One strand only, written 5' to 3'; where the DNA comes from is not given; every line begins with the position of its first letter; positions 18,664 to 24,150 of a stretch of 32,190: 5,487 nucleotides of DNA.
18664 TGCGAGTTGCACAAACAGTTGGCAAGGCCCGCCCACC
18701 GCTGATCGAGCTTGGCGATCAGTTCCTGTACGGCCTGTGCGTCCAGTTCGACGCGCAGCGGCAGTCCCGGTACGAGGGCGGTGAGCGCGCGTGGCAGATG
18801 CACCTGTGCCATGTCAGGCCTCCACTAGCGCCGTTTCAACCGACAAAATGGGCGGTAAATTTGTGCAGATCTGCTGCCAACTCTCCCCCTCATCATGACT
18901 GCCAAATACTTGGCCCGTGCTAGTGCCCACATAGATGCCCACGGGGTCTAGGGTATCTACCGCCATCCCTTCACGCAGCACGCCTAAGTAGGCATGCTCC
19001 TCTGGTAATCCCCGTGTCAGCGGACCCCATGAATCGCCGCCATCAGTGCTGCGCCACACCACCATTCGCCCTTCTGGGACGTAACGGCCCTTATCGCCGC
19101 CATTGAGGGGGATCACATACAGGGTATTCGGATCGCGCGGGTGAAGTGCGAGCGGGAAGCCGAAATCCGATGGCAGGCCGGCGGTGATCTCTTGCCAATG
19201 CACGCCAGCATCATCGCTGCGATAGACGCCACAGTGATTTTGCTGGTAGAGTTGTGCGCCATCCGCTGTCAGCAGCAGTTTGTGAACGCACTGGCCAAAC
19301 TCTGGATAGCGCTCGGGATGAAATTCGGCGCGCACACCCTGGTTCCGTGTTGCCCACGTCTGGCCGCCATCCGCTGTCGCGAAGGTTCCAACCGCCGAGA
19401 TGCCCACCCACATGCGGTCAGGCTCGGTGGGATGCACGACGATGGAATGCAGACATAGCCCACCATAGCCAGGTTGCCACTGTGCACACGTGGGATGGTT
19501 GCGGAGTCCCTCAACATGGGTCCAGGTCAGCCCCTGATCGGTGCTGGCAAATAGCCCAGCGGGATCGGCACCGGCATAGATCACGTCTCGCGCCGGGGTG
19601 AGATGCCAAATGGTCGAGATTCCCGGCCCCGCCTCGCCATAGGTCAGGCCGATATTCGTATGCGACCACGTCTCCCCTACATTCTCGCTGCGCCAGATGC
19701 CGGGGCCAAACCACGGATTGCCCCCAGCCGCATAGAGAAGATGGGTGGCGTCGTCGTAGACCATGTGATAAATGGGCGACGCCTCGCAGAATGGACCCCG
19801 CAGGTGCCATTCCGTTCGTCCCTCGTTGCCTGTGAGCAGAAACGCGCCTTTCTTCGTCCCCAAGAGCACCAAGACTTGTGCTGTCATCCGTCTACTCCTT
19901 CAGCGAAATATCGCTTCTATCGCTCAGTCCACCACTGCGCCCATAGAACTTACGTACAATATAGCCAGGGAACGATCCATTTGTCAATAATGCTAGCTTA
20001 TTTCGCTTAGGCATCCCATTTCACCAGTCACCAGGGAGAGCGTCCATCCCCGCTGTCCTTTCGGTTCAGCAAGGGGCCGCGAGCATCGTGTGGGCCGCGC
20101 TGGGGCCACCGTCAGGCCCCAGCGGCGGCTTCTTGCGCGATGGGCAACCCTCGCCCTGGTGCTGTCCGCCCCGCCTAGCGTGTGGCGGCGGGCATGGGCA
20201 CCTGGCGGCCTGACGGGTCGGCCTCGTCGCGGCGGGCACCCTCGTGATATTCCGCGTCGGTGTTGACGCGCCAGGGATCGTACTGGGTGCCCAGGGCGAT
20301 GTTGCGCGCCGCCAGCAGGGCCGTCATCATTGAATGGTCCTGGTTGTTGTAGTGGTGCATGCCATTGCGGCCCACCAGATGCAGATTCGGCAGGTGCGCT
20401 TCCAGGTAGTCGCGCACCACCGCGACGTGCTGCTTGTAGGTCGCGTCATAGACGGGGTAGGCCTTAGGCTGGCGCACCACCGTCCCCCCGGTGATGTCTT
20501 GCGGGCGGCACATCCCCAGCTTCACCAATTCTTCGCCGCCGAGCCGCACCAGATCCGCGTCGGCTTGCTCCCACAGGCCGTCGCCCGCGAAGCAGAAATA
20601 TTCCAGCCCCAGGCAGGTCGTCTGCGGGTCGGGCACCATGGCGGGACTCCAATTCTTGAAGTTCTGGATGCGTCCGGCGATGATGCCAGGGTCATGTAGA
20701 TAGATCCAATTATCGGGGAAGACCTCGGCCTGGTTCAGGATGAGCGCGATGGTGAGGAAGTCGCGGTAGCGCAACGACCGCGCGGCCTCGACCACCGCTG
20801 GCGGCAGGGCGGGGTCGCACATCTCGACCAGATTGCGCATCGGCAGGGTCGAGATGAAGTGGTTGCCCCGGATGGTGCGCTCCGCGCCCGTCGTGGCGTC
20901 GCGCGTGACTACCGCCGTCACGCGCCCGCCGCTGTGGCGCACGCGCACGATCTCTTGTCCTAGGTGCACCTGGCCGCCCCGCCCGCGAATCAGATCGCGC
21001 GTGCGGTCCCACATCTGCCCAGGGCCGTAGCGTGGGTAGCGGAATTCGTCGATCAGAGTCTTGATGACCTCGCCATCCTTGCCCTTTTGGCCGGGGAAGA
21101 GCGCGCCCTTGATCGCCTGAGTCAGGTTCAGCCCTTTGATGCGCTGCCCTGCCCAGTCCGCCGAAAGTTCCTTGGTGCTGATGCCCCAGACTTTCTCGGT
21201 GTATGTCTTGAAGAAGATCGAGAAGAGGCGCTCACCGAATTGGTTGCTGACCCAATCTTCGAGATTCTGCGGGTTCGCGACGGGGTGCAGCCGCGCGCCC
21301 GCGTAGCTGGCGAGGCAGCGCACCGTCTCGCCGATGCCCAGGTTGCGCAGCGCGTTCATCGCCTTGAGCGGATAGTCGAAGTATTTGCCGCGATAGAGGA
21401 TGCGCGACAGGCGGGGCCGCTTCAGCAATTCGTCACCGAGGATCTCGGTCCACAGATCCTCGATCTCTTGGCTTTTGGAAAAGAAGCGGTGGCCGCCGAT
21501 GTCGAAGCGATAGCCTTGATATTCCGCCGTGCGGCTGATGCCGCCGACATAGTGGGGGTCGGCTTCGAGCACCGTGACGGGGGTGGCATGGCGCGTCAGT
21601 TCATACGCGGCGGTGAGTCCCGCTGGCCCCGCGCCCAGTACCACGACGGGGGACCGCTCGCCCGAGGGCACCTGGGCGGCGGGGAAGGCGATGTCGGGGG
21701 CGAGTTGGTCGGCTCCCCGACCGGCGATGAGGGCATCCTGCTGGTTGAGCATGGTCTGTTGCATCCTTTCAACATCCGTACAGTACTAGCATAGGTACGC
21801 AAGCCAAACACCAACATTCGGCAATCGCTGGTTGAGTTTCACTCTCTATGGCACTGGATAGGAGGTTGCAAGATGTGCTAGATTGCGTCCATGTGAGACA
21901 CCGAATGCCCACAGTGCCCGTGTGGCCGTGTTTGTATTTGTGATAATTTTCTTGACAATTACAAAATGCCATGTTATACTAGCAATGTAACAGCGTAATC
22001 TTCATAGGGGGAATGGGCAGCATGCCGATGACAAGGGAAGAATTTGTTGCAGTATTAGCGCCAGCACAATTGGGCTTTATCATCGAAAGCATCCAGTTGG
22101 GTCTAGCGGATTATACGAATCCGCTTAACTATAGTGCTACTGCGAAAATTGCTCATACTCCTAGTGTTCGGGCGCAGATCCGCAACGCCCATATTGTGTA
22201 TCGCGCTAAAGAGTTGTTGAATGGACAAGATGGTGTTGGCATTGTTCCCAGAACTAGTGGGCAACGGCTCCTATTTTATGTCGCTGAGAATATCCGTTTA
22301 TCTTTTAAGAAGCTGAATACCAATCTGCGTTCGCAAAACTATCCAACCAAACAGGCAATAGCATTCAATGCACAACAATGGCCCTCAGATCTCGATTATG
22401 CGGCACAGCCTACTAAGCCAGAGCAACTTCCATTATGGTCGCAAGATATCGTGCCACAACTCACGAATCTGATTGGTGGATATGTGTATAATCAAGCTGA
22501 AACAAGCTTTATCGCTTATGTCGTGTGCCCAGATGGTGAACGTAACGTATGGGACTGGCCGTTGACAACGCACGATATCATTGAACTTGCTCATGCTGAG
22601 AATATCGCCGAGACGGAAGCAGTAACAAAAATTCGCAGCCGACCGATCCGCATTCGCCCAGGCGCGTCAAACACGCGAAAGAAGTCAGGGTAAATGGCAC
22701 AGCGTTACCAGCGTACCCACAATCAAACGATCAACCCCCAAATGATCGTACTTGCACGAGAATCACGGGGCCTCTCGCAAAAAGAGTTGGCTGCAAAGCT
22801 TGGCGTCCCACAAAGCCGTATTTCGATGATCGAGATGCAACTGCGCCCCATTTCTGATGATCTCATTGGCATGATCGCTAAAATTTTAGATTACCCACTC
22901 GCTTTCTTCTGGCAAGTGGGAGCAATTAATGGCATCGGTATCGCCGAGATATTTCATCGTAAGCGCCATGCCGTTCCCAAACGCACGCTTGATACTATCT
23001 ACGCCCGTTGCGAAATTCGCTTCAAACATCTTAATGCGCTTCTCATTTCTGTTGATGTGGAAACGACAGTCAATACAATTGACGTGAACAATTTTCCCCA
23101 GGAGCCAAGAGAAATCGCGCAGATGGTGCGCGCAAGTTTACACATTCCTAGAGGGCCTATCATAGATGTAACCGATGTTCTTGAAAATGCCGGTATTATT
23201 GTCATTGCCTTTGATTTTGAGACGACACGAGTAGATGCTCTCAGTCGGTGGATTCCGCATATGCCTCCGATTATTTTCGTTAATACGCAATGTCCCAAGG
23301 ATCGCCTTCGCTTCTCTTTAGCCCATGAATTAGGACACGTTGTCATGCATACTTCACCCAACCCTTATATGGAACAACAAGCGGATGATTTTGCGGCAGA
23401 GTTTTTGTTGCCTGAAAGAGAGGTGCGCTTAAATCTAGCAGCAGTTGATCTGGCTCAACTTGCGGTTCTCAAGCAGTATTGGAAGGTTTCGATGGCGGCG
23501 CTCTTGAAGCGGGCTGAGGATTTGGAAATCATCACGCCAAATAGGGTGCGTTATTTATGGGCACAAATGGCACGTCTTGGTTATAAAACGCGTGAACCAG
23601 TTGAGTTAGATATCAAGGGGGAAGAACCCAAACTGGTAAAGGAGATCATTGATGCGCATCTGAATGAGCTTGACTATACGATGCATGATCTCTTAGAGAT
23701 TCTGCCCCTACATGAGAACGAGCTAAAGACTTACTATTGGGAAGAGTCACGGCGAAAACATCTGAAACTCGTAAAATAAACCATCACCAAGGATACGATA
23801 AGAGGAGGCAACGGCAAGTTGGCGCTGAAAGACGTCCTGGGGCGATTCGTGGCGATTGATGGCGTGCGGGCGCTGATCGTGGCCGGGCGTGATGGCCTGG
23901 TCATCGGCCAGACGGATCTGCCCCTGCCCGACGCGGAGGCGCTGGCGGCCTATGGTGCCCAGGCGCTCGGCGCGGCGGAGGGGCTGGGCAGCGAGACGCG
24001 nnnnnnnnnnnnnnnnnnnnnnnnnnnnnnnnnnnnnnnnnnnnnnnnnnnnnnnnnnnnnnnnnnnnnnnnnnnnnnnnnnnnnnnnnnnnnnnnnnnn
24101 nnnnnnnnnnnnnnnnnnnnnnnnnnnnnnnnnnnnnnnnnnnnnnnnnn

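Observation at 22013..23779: Candidate novel two-gene module: orphan 226-aa protein abutting an XRE-HTH / ImmA-IrrE metallopeptidase fusion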

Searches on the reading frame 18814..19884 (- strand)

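Call 78: search_protein_families(library=pfam, proteins=[window:18814-19884:-], max_evalue=0.00001)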
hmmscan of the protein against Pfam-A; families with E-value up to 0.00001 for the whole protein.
window:18814-19884:- (356 aa): 2 families
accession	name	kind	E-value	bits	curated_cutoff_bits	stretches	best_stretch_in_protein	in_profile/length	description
PF15902.12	Sortilin-Vps10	-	2.4e-15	56.7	33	0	276-346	3-67/446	Sortilin, neurotensin receptor 3,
PF02012.26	BNR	-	3.9e-07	29.5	27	0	113-122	2-11/12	BNR/Asp-box repeat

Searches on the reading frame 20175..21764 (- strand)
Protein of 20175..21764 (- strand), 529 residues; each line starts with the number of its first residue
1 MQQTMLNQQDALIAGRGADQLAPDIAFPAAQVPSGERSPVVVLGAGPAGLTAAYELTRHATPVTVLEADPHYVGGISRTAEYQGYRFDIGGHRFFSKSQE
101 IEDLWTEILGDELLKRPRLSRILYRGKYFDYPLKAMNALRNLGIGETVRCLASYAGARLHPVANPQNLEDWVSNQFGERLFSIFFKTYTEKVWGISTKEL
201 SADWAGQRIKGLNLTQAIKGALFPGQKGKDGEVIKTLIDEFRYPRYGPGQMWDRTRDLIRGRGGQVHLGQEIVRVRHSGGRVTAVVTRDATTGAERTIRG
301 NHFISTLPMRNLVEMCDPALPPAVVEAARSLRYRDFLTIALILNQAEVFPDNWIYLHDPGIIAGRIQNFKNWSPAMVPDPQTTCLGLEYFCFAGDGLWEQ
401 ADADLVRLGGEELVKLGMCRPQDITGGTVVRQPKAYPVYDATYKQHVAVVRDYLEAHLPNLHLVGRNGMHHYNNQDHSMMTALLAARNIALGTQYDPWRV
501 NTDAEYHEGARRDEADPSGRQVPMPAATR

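Call 6: search_protein_families(library=pfam, proteins=[window:20175-21764:-], max_evalue=1)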
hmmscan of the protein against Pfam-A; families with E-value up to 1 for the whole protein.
window:20175-21764:- (529 aa): 17 families
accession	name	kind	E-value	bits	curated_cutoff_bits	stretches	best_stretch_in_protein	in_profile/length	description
PF01593.30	Amino_oxidase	-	4.6e-18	66.2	19.8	1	48-489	2-442/443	Flavin containing amine oxidoreductase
PF13450.12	NAD_binding_8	-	1.1e-13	51.7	21.9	1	42-107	1-67/68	NAD(P)-binding Rossmann-like domain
PF01266.30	DAO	-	4e-08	33.6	27.9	1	40-75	2-38/353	FAD dependent oxidoreductase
PF12831.13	FAD_oxidored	-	9.6e-07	28.9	27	2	40-76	2-37/416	FAD dependent oxidoreductase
PF00070.33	Pyr_redox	-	2.8e-05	25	22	1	40-71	2-33/82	Pyridine nucleotide-disulphide oxidoreductase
PF01494.25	FAD_binding_3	-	2.9e-05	23.9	22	1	38-69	2-33/349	FAD binding domain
PF07992.20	Pyr_redox_2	-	4.3e-05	23.5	26.1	1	40-74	3-37/291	Pyridine nucleotide-disulphide oxidoreductase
PF01946.23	Thi4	-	9.3e-05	22.2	26.2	1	38-76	18-57/235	Thi4 family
PF00890.30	FAD_binding_2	-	0.00015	21.6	20.4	1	40-70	2-32/414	FAD binding domain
PF03486.20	HI0933_like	-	0.0015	18.4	50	1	40-70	3-33/244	HI0933-like protein Rossmann domain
PF13738.12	Pyr_redox_3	-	0.015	15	30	1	41-69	1-30/305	Pyridine nucleotide-disulphide oxidoreductase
PF05834.18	Lycopene_cycl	-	0.028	13.9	23.4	1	40-72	2-36/380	Lycopene cyclase protein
PF01134.28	GIDA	-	0.033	13.7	22.1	1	40-74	2-36/391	Glucose inhibited division protein A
PF13454.12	NAD_binding_9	-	0.05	14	21.8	1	41-80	1-44/155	FAD-NAD(P)-binding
PF01262.27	AlaDh_PNT_C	-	0.052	13.4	23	1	29-71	20-62/214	Alanine dehydrogenase/PNT, C-terminal domain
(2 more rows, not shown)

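Call 59: find_related_loci(query=window:20175-21761:-, collection=genome_contigs, flank=7000)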
Query window:20175-21761:- (528 aa) in genome_contigs; peptide patterns used: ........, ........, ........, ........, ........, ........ (x = any residue, [..] = any of these).
600 stretches matched a pattern (row limit reached: there are more); 596 encode a relative of the query (tblastn E <= 1e-3); the best 80 are kept; 80 distinct loci.
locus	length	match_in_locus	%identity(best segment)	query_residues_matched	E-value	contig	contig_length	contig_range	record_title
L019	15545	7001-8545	68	10-525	0e+0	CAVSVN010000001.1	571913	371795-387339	MAG: uncultured Chloroflexia bacterium isolate MFD09603.bin.2.104 genome assembly, contig: contig_11440, whole genome sh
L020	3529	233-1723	69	32-522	0e+0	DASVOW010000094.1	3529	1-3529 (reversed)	MAG TPA_asm: Ktedonobacterales bacterium isolate SMAG_U3163 k141_557058, whole genome shotgun sequence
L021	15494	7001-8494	69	29-525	0e+0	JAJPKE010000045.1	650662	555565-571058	MAG: Chloroflexota bacterium isolate Centralia_MAG_65 k107_10782861, whole genome shotgun sequence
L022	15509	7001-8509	66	23-522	0e+0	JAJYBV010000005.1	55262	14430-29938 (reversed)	MAG: Chloroflexi bacterium isolate BP9.bin130 NODE_846_length_55262_cov_2.404933, whole genome shotgun sequence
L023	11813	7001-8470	68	35-522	0e+0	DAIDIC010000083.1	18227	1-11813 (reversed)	MAG TPA_asm: Ktedonobacteria bacterium isolate clean5 k141_430358, whole genome shotgun sequence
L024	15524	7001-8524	65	17-522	0e+0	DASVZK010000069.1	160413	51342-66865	MAG TPA_asm: Ktedonobacterales bacterium isolate SMAG_U2626 k141_179049, whole genome shotgun sequence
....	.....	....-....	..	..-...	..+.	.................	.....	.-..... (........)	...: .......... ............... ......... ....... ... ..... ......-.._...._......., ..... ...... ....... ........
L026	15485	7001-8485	66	39-527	0e+0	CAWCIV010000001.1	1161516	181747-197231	MAG: uncultured Chloroflexia bacterium isolate MFD04580.bin.2.20 genome assembly, contig: contig_18804, whole genome sho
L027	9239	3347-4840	65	31-528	0e+0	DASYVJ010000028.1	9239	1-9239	MAG TPA_asm: Candidatus Dormiibacterota bacterium isolate SMAG_U6251 k141_28403, whole genome shotgun sequence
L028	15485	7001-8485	66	28-522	0e+0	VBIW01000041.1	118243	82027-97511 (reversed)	MAG: Chloroflexi bacterium isolate CF_140 14_0927_12_20cm_scaffold_22, whole genome shotgun sequence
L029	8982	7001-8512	63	25-527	0e+0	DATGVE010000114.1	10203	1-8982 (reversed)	MAG TPA_asm: Candidatus Eisenbacteria bacterium isolate SMAG_U10548 k141_887294, whole genome shotgun sequence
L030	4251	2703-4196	64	31-528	0e+0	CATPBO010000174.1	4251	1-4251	MAG: Candidatus Dormibacteraeota bacterium isolate S89_Bin_3 genome assembly, contig: S89_000000034492, whole genome sho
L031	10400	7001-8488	64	31-526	0e+0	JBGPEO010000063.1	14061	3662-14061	MAG: Candidatus Dormibacteraceae bacterium isolate OBJ_0618_7090110_89 k141_10157559_length_14061_cov_20.2962, whole gen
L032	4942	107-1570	64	35-522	0e+0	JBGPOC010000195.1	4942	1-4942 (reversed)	MAG: Candidatus Dormibacteraceae bacterium isolate OBJ_0618_7090110_20 k141_5950903_length_4942_cov_9.9796, whole genome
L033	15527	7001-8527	61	14-522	0e+0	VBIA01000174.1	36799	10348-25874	MAG: Chloroflexi bacterium isolate CF_118 14_0929_02_40cm_scaffold_1684, whole genome shotgun sequence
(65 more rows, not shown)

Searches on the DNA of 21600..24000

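Call 100: search_rna_families(source=window, start=21600, end=24000, threshold=evalue, max_evalue=1)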
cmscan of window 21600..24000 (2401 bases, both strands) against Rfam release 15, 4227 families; matches with E-value up to 1: 1.
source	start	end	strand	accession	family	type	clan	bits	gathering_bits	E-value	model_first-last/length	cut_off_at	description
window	22814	22882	-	RF01696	Chlorobi-1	Gene; sRNA;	-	15.5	50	0.77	1-67/67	no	Chlorobi-1 RNA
